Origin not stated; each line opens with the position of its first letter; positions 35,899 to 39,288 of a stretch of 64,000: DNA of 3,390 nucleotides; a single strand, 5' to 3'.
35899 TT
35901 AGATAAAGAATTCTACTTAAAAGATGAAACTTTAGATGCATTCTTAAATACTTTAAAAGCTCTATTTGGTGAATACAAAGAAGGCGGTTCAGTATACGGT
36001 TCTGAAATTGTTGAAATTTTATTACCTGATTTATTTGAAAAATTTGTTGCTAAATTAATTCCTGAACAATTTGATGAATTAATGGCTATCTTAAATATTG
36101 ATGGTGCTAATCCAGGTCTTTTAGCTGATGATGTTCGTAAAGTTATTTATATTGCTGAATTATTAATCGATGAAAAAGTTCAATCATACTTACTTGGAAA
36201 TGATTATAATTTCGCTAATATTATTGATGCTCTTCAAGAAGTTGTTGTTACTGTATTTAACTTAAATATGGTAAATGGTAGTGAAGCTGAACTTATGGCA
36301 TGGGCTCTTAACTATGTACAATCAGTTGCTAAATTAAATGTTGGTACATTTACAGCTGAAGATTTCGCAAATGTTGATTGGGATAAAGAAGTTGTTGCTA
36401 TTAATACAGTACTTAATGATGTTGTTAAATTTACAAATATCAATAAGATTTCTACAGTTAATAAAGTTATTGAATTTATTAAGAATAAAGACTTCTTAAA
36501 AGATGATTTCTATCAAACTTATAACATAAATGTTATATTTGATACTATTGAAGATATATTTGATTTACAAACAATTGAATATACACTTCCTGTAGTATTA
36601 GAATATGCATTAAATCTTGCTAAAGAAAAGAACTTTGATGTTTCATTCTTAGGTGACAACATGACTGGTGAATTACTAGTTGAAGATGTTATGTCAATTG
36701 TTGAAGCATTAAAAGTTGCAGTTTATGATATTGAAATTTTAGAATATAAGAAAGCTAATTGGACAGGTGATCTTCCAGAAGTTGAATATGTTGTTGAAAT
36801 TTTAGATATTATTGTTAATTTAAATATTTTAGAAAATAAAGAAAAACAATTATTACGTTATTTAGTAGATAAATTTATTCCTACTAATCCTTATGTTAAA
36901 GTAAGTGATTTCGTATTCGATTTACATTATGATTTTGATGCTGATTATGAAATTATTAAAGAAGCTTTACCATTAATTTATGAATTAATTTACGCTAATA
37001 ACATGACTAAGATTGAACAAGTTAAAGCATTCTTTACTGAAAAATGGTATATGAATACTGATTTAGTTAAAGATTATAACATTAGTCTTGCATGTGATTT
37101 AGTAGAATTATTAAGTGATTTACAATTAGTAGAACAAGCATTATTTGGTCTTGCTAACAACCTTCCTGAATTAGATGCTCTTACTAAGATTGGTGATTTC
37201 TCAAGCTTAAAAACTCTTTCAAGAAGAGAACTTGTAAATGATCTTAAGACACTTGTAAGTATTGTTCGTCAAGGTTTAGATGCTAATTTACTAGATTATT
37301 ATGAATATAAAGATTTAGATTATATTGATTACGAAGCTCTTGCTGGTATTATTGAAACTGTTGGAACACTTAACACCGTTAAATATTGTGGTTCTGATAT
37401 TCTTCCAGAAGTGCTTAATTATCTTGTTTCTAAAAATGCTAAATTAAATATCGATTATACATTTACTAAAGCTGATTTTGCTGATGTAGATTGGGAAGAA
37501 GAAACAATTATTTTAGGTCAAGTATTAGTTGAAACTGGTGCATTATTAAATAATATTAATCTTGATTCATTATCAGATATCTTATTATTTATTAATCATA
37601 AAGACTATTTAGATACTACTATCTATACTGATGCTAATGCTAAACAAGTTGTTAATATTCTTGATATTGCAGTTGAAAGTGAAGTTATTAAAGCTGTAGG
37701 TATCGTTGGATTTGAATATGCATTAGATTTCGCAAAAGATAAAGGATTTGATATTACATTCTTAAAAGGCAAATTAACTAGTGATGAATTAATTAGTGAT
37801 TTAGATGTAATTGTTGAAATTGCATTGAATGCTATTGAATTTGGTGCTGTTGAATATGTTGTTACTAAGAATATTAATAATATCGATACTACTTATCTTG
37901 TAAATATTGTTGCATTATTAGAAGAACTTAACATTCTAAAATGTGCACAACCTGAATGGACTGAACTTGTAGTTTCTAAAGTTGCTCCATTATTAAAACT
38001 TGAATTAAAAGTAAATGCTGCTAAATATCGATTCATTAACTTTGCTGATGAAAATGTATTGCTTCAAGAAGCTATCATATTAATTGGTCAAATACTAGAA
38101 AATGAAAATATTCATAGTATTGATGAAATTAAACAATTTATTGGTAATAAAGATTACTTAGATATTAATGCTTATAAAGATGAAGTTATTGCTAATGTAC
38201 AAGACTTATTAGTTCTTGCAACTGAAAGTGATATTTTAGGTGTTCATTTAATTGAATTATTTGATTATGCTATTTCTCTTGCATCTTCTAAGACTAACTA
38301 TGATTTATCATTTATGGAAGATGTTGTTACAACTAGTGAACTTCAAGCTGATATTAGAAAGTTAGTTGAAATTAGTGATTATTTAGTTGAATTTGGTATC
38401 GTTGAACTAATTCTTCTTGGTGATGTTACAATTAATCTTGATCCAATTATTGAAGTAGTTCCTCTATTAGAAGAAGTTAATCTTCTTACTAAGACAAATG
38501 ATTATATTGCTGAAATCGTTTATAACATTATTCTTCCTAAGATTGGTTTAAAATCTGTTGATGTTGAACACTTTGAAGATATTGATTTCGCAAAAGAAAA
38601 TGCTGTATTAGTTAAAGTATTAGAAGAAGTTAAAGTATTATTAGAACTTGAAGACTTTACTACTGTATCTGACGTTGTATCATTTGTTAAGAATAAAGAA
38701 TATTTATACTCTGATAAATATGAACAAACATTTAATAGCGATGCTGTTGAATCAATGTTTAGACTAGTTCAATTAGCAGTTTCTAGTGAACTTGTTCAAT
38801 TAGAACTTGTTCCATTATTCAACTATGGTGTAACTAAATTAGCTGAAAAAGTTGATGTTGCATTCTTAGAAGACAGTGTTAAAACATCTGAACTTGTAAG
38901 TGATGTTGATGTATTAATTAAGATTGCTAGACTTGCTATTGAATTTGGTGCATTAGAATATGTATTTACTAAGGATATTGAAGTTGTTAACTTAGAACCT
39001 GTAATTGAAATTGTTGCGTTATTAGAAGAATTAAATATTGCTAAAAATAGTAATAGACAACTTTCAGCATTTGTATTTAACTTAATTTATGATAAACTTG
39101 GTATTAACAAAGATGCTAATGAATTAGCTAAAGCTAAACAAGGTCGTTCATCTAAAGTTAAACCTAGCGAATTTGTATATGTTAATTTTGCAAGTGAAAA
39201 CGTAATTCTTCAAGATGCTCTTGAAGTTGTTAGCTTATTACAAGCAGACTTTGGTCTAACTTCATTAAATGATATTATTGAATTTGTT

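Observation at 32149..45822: Giant 4557-aa (about 0.5 MDa) acidic repeat protein anchored by a CvpA-like 4-TM domain; 13.7-kb single ORF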

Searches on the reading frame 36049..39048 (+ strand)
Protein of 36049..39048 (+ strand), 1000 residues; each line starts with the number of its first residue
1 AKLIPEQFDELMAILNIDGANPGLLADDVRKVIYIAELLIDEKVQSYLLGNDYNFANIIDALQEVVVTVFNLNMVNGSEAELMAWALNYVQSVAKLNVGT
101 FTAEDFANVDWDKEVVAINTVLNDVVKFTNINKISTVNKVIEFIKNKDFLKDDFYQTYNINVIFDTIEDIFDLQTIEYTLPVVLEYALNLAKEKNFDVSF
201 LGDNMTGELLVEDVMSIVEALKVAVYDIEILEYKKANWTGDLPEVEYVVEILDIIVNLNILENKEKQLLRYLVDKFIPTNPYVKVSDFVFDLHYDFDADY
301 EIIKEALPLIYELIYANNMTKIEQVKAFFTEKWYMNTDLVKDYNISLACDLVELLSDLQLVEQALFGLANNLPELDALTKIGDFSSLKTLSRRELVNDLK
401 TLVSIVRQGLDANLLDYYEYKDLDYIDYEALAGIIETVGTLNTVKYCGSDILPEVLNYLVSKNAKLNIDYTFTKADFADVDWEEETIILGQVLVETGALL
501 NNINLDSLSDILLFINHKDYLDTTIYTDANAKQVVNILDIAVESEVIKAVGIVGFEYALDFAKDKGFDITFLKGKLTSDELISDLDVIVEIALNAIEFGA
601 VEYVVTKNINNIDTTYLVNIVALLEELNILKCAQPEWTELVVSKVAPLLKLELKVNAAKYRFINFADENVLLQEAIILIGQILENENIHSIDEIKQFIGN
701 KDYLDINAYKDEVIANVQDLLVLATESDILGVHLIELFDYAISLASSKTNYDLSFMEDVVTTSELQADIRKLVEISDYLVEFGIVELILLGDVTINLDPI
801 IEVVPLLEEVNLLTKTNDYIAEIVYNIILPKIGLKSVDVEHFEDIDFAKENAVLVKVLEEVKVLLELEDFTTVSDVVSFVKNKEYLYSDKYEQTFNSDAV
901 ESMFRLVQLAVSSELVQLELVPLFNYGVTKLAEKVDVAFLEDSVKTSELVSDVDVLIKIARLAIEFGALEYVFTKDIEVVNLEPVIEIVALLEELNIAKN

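Call 9: search_protein_families(library=pfam, proteins=[window:36049-39048:+], max_evalue=10)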
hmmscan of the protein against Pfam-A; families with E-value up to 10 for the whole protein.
window:36049-39048:+ (1000 aa): 2 families
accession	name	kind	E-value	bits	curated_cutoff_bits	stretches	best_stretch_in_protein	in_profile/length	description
PF11380.13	Stealth_CR2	-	0.077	13.6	39.4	1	874-916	41-82/108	Stealth protein CR2, conserved region 2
PF25491.1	CCHC_BCL-11A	-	0.085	13.4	27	1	508-518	13-23/28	BCL-11A-like CCHC zinc finger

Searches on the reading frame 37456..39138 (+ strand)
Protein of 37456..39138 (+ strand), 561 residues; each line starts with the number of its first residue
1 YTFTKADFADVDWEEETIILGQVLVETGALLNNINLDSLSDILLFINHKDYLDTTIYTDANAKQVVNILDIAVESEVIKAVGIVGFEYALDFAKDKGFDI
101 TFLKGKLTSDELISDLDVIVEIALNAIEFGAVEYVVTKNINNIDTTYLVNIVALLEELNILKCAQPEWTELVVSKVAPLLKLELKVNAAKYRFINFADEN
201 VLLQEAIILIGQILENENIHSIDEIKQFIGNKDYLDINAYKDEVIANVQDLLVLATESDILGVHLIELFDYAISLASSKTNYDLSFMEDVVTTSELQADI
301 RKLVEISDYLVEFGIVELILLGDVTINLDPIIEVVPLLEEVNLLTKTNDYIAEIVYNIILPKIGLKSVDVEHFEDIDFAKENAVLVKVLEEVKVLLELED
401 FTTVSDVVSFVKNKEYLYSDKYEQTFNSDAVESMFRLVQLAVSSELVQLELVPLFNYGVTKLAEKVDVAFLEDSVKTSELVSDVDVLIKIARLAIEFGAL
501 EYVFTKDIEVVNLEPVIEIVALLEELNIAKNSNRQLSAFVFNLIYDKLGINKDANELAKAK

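Call 60: predict_structure(alignment_id=A5)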
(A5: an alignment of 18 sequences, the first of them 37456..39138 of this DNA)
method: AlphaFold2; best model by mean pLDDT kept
length: 561 residues; sequences in the alignment: 18
mean_pLDDT: 89.3   pTM: 0.78
mean pLDDT of the five models: 89.3, 88.6, 87.7, 86.9, 85.9
residues with pLDDT >= 90: 354; 70-90: 190; 50-70: 16; < 50: 1
segments of 3 or more residues with pLDDT < 50: none
pLDDT, mean of each block of 10 residues (from residue 1): 84 92 93 90 91 88 93 88 89 91 90 92 95 92 94 95 94 90 87 94 96 94 95 89 93 94 91 90 90 94 95 90 92 94 94 92 89 92 94 90 90 77 72 92 92 90 83 90 93 85 75 86 88 81 77 64 39
secondary structure, 60 per line:
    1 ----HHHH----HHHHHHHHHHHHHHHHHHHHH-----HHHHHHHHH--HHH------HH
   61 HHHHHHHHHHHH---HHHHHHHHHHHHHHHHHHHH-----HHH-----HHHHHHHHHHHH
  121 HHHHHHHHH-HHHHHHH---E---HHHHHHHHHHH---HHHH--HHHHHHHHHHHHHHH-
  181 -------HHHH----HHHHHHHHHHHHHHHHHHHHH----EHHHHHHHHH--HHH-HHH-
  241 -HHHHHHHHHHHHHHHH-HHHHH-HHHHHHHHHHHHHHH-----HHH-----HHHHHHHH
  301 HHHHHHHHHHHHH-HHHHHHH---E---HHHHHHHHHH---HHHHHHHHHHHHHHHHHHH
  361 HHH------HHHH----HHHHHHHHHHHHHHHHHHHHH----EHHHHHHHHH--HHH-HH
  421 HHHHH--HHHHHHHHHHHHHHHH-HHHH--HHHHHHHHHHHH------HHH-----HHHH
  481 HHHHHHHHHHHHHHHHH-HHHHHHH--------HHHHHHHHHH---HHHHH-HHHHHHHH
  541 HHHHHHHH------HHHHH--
elements in order: H5-8 H13-33 H39-47 H59-72 H76-95 H109-129 H131-137 H145-155 H159-162 H165-179 H188-191 H196-216 H222-230 H242-257 H259-263 H265-279 H293-313 H315-321 H329-338 H342-363 H370-373 H378-398 H404-412 H419-425 H428-443 H445-448 H451-462 H477-497 H499-505 H514-523 H527-531 H533-548 H555-559

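Call 65: fold_search(model_id=the predicted structure, library=pdb)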
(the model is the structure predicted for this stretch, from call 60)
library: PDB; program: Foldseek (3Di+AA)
matches with E <= 10: 114; with E <= 0.001: 0
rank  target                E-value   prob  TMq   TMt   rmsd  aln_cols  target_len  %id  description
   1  9jkb_A                5.7e-01  0.16  0.16  0.13  17.8       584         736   10  Cryo-EM structure of the CUL1-RBX1-SKP1-FBXO4 SCF ubiquition ligase complex (released 2024-10-23)
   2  9qo5_I                7.6e-01  0.14  0.16  0.15  20.9       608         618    9  Dissociation-state-4 of 9-subunit CSN and SCF (SKP1-SKP2-CKS1) complex (released 2026-02-04)
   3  4jlq_A                8.6e-01  0.08  0.13  0.10  29.1       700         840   12  Crystal structure of human Karyopherin-beta2 bound to the PY-NLS of Saccharomyces cerevisiae NAB2 (released 2013-04-03)
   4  4hnx_A                9.8e-01  0.10  0.15  0.12  30.4       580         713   12  The NatA Acetyltransferase Complex Bound To ppGpp (released 2014-03-26)
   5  4c0e_B                1.0e+00  0.14  0.18  0.20  19.3       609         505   13  Structure of the NOT1 superfamily homology domain from Chaetomium thermophilum (released 2013-10-09)
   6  2z5k_A                1.2e+00  0.08  0.13  0.10  24.2       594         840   12  Complex of Transportin 1 with TAP NLS (released 2007-10-23)
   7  6cri_B                1.2e+00  0.07  0.13  0.13  21.5       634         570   11  Structure of the cargo bound AP-1:Arf1:tetherin-Nef stable closed trimer (released 2018-08-01)
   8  5fu7_A                1.3e+00  0.08  0.14  0.14  22.4       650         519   10  drosophila nanos NBR peptide bound to the NOT module of the human CCR4-NOT complex (released 2016-03-23)
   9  2veq                  2.3e+00  0.05  0.12  0.13  29.8       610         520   10  Insights into kinetochore-DNA interactions from the structure of Cep3p (released 2007-12-25)
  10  9gm6_B                2.3e+00  0.01  0.07  0.04  66.2       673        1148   11  MukBEF in a nucleotide-bound state with open neck gate (heads core) (released 2025-03-26)
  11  5ve8_B                2.4e+00  0.07  0.16  0.11  23.0       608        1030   13  Crystal structure of full-length Kluyveromyces lactis Kap123 with histone H3 1-28 (released 2017-11-01)
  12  9rtt_Q                2.8e+00  0.08  0.17  0.13  20.6       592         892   13  Activated Elongation Complex with IWS1 and ELOF1 (released 2025-09-03)
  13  9ckz_B                2.8e+00  0.03  0.09  0.09  32.0       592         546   12  Cryo-EM structure of human XPR1 in apo state (released 2025-06-18)
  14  9vrd                  3.0e+00  0.06  0.11  0.06  30.8       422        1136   10  Cryo-EM structure of rice multidrug resistance protein 5 (MRP5) with InsP6 in state A (released 2026-04-01)
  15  6n1z_A                3.0e+00  0.05  0.14  0.10  21.1       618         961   11  Importin-9 bound to H2A-H2B (released 2019-03-20)
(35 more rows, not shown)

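Call 69: fold_search(model_id=the predicted structure, library=viral)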
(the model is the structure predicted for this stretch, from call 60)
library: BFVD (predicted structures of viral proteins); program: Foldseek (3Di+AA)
matches with E <= 10: 105; with E <= 0.001: 0
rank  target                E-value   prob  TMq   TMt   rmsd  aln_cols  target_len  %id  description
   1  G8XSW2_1              2.1e-01  0.08  0.08  0.06  40.9       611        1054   14  Large tegument protein [Saimiriine betaherpesvirus 4]
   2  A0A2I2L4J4            1.2e+00  0.04  0.10  0.09  33.3       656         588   13  Ankyrin-repeat protein [Orpheovirus IHUMI-LCC2]
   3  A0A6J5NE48            1.3e+00  0.04  0.09  0.08  31.2       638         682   12  LysM domain [uncultured Caudovirales phage]
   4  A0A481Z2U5            1.4e+00  0.08  0.13  0.16  27.8       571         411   10  Uncharacterized protein [Pithovirus LCPAC101]
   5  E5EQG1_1              1.5e+00  0.04  0.09  0.06  45.5       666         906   13  (no name in the UniProt tables at hand)
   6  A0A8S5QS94            1.6e+00  0.04  0.09  0.07  29.8       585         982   13  Minor tail protein [Phage sp. ctez94]
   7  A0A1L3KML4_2          1.7e+00  0.08  0.16  0.09  26.6       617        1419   11  Genome polyprotein (Fragment) [Wenzhou picorna-like virus 38]
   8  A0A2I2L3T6            1.7e+00  0.06  0.11  0.12  24.3       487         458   13  Ankyrin-repeat protein [Orpheovirus IHUMI-LCC2]
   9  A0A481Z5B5            1.8e+00  0.06  0.10  0.13  27.1       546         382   10  Pentacotripeptide-repeat region protein [Pithovirus LCPAC102]
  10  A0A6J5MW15            1.8e+00  0.04  0.09  0.06  39.0       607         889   13  Uncharacterized protein [uncultured Caudovirales phage]
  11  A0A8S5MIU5            1.8e+00  0.03  0.09  0.08  41.6       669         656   12  Uncharacterized protein [Siphoviridae sp. ctvyM23]
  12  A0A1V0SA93            1.9e+00  0.08  0.17  0.16  17.3       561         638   11  RING-type domain-containing protein [Catovirus CTV1]
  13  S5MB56                1.9e+00  0.04  0.11  0.08  33.3       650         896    9  Autolysin [Bacillus phage Shanette]
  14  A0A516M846            2.0e+00  0.06  0.12  0.10  28.2       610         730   11  (no name in the UniProt tables at hand)
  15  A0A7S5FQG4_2          2.1e+00  0.08  0.17  0.13  31.8       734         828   11  Tail tape-measure protein [Bacteriophage DSS3_VP1]
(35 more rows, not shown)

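Call 94: search_solved_structures(query=A5, max_evalue=1)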
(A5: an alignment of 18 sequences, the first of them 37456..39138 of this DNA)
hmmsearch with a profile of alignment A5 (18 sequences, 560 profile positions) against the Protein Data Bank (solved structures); distinct sequences matched with E-value up to 1: 1.
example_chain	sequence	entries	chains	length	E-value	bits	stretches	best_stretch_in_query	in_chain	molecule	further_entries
2zj2_A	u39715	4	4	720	0.69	11.6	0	27-84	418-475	Putative ski2-type helicase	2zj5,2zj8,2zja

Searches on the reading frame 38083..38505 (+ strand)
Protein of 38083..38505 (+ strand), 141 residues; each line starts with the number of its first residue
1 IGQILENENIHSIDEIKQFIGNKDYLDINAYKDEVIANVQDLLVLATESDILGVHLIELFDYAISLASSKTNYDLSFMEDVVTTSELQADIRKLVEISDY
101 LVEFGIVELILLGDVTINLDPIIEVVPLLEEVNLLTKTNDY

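Call 85: find_homologous_proteins(query=A7, max_evalue=0.001)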
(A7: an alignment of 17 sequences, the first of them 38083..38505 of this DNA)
Query A7 (17 sequences): 2218 candidates shared short words with the query, none scored E <= 0.001.

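Call 95: search_solved_structures(query=A7, max_evalue=1)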
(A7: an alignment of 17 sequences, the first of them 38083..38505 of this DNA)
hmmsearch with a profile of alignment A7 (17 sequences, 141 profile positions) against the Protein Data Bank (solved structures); distinct sequences matched with E-value up to 1: 3.
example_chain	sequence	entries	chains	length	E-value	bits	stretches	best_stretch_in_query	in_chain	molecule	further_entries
6u1s_A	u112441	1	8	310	0.56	13.4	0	47-104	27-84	de novo designed 16-helix transmembrane nanopore, TMHC8_R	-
6xqn_A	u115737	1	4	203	0.7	13.1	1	10-65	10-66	Calcium uniporter protein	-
9kpq_A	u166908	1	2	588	0.87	12.8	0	57-94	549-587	1-deoxy-D-xylulose-5-phosphate synthase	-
